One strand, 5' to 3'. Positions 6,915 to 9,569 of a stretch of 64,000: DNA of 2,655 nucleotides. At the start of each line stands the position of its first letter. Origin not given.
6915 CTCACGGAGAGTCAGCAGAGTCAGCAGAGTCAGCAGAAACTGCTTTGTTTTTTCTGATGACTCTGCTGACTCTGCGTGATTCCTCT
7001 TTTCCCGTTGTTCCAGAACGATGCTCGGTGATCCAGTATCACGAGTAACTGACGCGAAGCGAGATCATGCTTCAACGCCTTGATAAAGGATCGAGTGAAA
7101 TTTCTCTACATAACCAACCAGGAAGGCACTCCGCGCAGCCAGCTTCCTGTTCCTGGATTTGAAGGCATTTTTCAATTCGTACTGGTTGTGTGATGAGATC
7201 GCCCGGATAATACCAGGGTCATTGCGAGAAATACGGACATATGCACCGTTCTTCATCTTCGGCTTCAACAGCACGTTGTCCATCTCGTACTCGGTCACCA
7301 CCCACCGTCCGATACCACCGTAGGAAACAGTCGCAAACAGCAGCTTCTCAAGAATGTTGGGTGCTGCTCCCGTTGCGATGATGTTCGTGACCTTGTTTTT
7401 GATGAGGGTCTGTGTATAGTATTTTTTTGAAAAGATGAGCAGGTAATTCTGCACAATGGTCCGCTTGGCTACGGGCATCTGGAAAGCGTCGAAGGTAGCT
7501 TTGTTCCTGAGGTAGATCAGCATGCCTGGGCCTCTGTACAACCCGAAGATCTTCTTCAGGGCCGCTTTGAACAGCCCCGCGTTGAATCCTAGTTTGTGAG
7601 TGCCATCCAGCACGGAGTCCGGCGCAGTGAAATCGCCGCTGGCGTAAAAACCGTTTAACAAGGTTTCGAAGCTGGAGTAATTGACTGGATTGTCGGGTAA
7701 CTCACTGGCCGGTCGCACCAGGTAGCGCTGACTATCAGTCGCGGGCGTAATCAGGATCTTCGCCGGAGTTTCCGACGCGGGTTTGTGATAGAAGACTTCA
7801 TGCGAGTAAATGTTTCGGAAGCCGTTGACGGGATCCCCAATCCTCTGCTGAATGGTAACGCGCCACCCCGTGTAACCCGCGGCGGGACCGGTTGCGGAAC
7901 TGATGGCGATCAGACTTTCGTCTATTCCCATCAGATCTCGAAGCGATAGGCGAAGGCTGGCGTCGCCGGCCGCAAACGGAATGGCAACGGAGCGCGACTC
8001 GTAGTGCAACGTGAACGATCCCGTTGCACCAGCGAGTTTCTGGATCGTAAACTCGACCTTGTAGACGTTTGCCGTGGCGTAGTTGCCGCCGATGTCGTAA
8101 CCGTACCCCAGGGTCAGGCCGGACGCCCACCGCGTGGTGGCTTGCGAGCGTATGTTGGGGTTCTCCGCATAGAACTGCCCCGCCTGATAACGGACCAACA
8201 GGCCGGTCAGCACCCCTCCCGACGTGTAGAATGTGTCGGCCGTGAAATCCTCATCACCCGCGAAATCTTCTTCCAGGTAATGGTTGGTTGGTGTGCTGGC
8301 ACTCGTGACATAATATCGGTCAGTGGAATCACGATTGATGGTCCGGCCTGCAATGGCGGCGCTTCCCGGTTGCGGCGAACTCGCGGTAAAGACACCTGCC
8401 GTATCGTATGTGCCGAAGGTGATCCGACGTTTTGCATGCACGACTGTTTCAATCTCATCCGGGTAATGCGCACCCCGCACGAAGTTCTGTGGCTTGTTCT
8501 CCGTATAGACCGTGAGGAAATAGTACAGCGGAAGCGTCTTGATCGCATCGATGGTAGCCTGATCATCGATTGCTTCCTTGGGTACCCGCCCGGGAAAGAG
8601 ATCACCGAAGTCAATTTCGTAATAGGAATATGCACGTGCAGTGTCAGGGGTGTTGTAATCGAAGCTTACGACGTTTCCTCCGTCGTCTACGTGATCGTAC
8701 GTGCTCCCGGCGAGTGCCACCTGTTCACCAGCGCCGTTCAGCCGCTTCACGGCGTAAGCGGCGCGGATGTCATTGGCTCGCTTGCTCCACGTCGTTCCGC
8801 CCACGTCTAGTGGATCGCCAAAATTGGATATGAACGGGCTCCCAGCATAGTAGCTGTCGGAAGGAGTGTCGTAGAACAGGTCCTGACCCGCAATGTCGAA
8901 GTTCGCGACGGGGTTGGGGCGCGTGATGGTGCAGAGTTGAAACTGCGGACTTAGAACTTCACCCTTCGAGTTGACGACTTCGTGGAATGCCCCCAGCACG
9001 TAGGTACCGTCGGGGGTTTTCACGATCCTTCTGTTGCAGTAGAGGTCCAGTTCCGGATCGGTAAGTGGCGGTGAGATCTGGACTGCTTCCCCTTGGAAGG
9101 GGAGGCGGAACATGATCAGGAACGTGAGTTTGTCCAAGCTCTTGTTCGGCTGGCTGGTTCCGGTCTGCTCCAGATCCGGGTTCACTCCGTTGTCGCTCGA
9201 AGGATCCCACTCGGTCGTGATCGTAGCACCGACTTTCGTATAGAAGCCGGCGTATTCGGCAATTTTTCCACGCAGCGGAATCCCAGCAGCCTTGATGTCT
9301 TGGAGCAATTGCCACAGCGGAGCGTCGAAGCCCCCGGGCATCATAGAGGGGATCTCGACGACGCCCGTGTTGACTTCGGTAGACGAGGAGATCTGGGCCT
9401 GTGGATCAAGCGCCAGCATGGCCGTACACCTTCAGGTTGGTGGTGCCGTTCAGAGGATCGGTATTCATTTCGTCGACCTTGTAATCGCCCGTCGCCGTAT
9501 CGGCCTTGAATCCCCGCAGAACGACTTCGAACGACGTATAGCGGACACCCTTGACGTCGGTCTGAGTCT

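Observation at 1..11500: Run of four very large co-directional ORFs with no recognisable domains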

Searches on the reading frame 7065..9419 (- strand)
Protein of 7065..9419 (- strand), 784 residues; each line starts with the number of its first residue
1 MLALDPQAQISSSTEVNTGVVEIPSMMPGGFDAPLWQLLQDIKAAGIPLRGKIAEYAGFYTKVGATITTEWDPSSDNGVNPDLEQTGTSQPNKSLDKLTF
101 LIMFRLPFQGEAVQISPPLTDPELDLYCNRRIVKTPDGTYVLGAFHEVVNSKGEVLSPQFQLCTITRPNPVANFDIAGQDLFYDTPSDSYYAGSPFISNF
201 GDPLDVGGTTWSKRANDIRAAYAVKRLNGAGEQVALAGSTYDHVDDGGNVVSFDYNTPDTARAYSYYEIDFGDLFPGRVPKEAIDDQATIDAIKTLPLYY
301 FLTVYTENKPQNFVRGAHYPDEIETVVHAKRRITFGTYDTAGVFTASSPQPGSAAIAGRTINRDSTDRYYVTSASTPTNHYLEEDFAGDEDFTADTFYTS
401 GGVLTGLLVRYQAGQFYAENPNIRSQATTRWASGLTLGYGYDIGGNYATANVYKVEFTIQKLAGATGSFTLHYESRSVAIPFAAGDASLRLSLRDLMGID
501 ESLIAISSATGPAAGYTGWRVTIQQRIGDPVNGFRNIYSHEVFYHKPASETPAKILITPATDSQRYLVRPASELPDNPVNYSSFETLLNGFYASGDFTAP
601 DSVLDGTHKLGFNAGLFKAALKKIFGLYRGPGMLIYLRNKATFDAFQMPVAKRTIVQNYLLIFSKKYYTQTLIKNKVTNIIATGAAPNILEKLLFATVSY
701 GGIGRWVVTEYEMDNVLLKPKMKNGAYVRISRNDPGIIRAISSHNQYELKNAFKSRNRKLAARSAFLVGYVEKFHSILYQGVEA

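Call 7: search_protein_families(library=pfam, proteins=[window:7065-9419:-], max_evalue=1)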
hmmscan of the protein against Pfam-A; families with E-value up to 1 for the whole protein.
window:7065-9419:- (784 aa): 0 families

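Call 8: search_protein_families(library=ncbifam, proteins=[window:7065-9419:-], max_evalue=1)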
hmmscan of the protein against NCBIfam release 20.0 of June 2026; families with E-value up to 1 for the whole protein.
window:7065-9419:- (784 aa): 0 families

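Call 19: search_protein_families(library=phrogs, proteins=[window:7065-9419:-], max_evalue=1)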
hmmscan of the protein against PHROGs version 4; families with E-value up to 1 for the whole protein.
window:7065-9419:- (784 aa): 0 families

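Call 20: search_protein_families(library=padloc, proteins=[window:7065-9419:-], max_evalue=1)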
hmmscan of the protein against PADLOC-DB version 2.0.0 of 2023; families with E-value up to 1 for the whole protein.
window:7065-9419:- (784 aa): 0 families

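Call 46: find_homologous_proteins(query=window:7065-9419:-)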
Query window:7065-9419:- (784 aa): 17 proteins with E <= 0.001 among 8000 candidates.
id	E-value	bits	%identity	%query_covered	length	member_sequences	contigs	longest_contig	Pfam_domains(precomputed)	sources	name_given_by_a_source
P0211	0.0e+0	1792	100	100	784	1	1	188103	-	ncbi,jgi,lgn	ncbi:MAG TPA: hypothetical protein VF584_11740 [Longimicrobium sp.]|jgi:hypothetical protein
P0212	0.0e+0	1210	69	100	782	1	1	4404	-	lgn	-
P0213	1.0e-291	988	56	100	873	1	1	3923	-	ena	-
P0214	6.4e-236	803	72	41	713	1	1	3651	-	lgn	-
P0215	9.8e-232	789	63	44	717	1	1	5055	-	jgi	jgi:hypothetical protein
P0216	2.9e-225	768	50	100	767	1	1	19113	-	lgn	-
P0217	2.7e-219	748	50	100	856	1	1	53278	-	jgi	jgi:hypothetical protein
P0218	7.9e-73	264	63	20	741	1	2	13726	-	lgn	-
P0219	1.2e-63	234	60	20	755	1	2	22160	-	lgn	-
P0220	2.1e-57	213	63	14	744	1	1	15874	-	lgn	-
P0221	3.1e-47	179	50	14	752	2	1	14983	-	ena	-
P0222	7.1e-38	148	30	46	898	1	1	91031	-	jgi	jgi:hypothetical protein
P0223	4.7e-37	146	31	40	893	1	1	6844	-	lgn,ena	-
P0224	5.6e-33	132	24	74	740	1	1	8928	-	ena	-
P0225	3.3e-30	123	54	11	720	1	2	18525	-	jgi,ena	-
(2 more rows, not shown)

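Call 73: search_solved_structures(query=A7, max_evalue=1)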
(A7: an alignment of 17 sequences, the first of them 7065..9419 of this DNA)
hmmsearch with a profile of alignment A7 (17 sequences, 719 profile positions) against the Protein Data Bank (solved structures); distinct sequences matched with E-value up to 1: 3.
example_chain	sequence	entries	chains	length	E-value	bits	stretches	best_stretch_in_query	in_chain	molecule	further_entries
9d93_Ma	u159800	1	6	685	0.018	16.6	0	415-453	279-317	Tail tip cage, gp23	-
8y6v_G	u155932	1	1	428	0.14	13.6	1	540-667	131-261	gp86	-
6ei6_A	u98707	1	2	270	0.46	11.9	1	456-526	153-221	Coiled-coil and C2 domain-containing protein 1-like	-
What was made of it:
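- On Polymorphic toxin system (conserved N-region + variable toxin CTD + immunity): B has no hit in Pfam, NCBIfam, PHROGs, PADLOC or PDB, as a single sequence or as a 17-sequence profile (calls 7, 8, 19, 20, 73).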
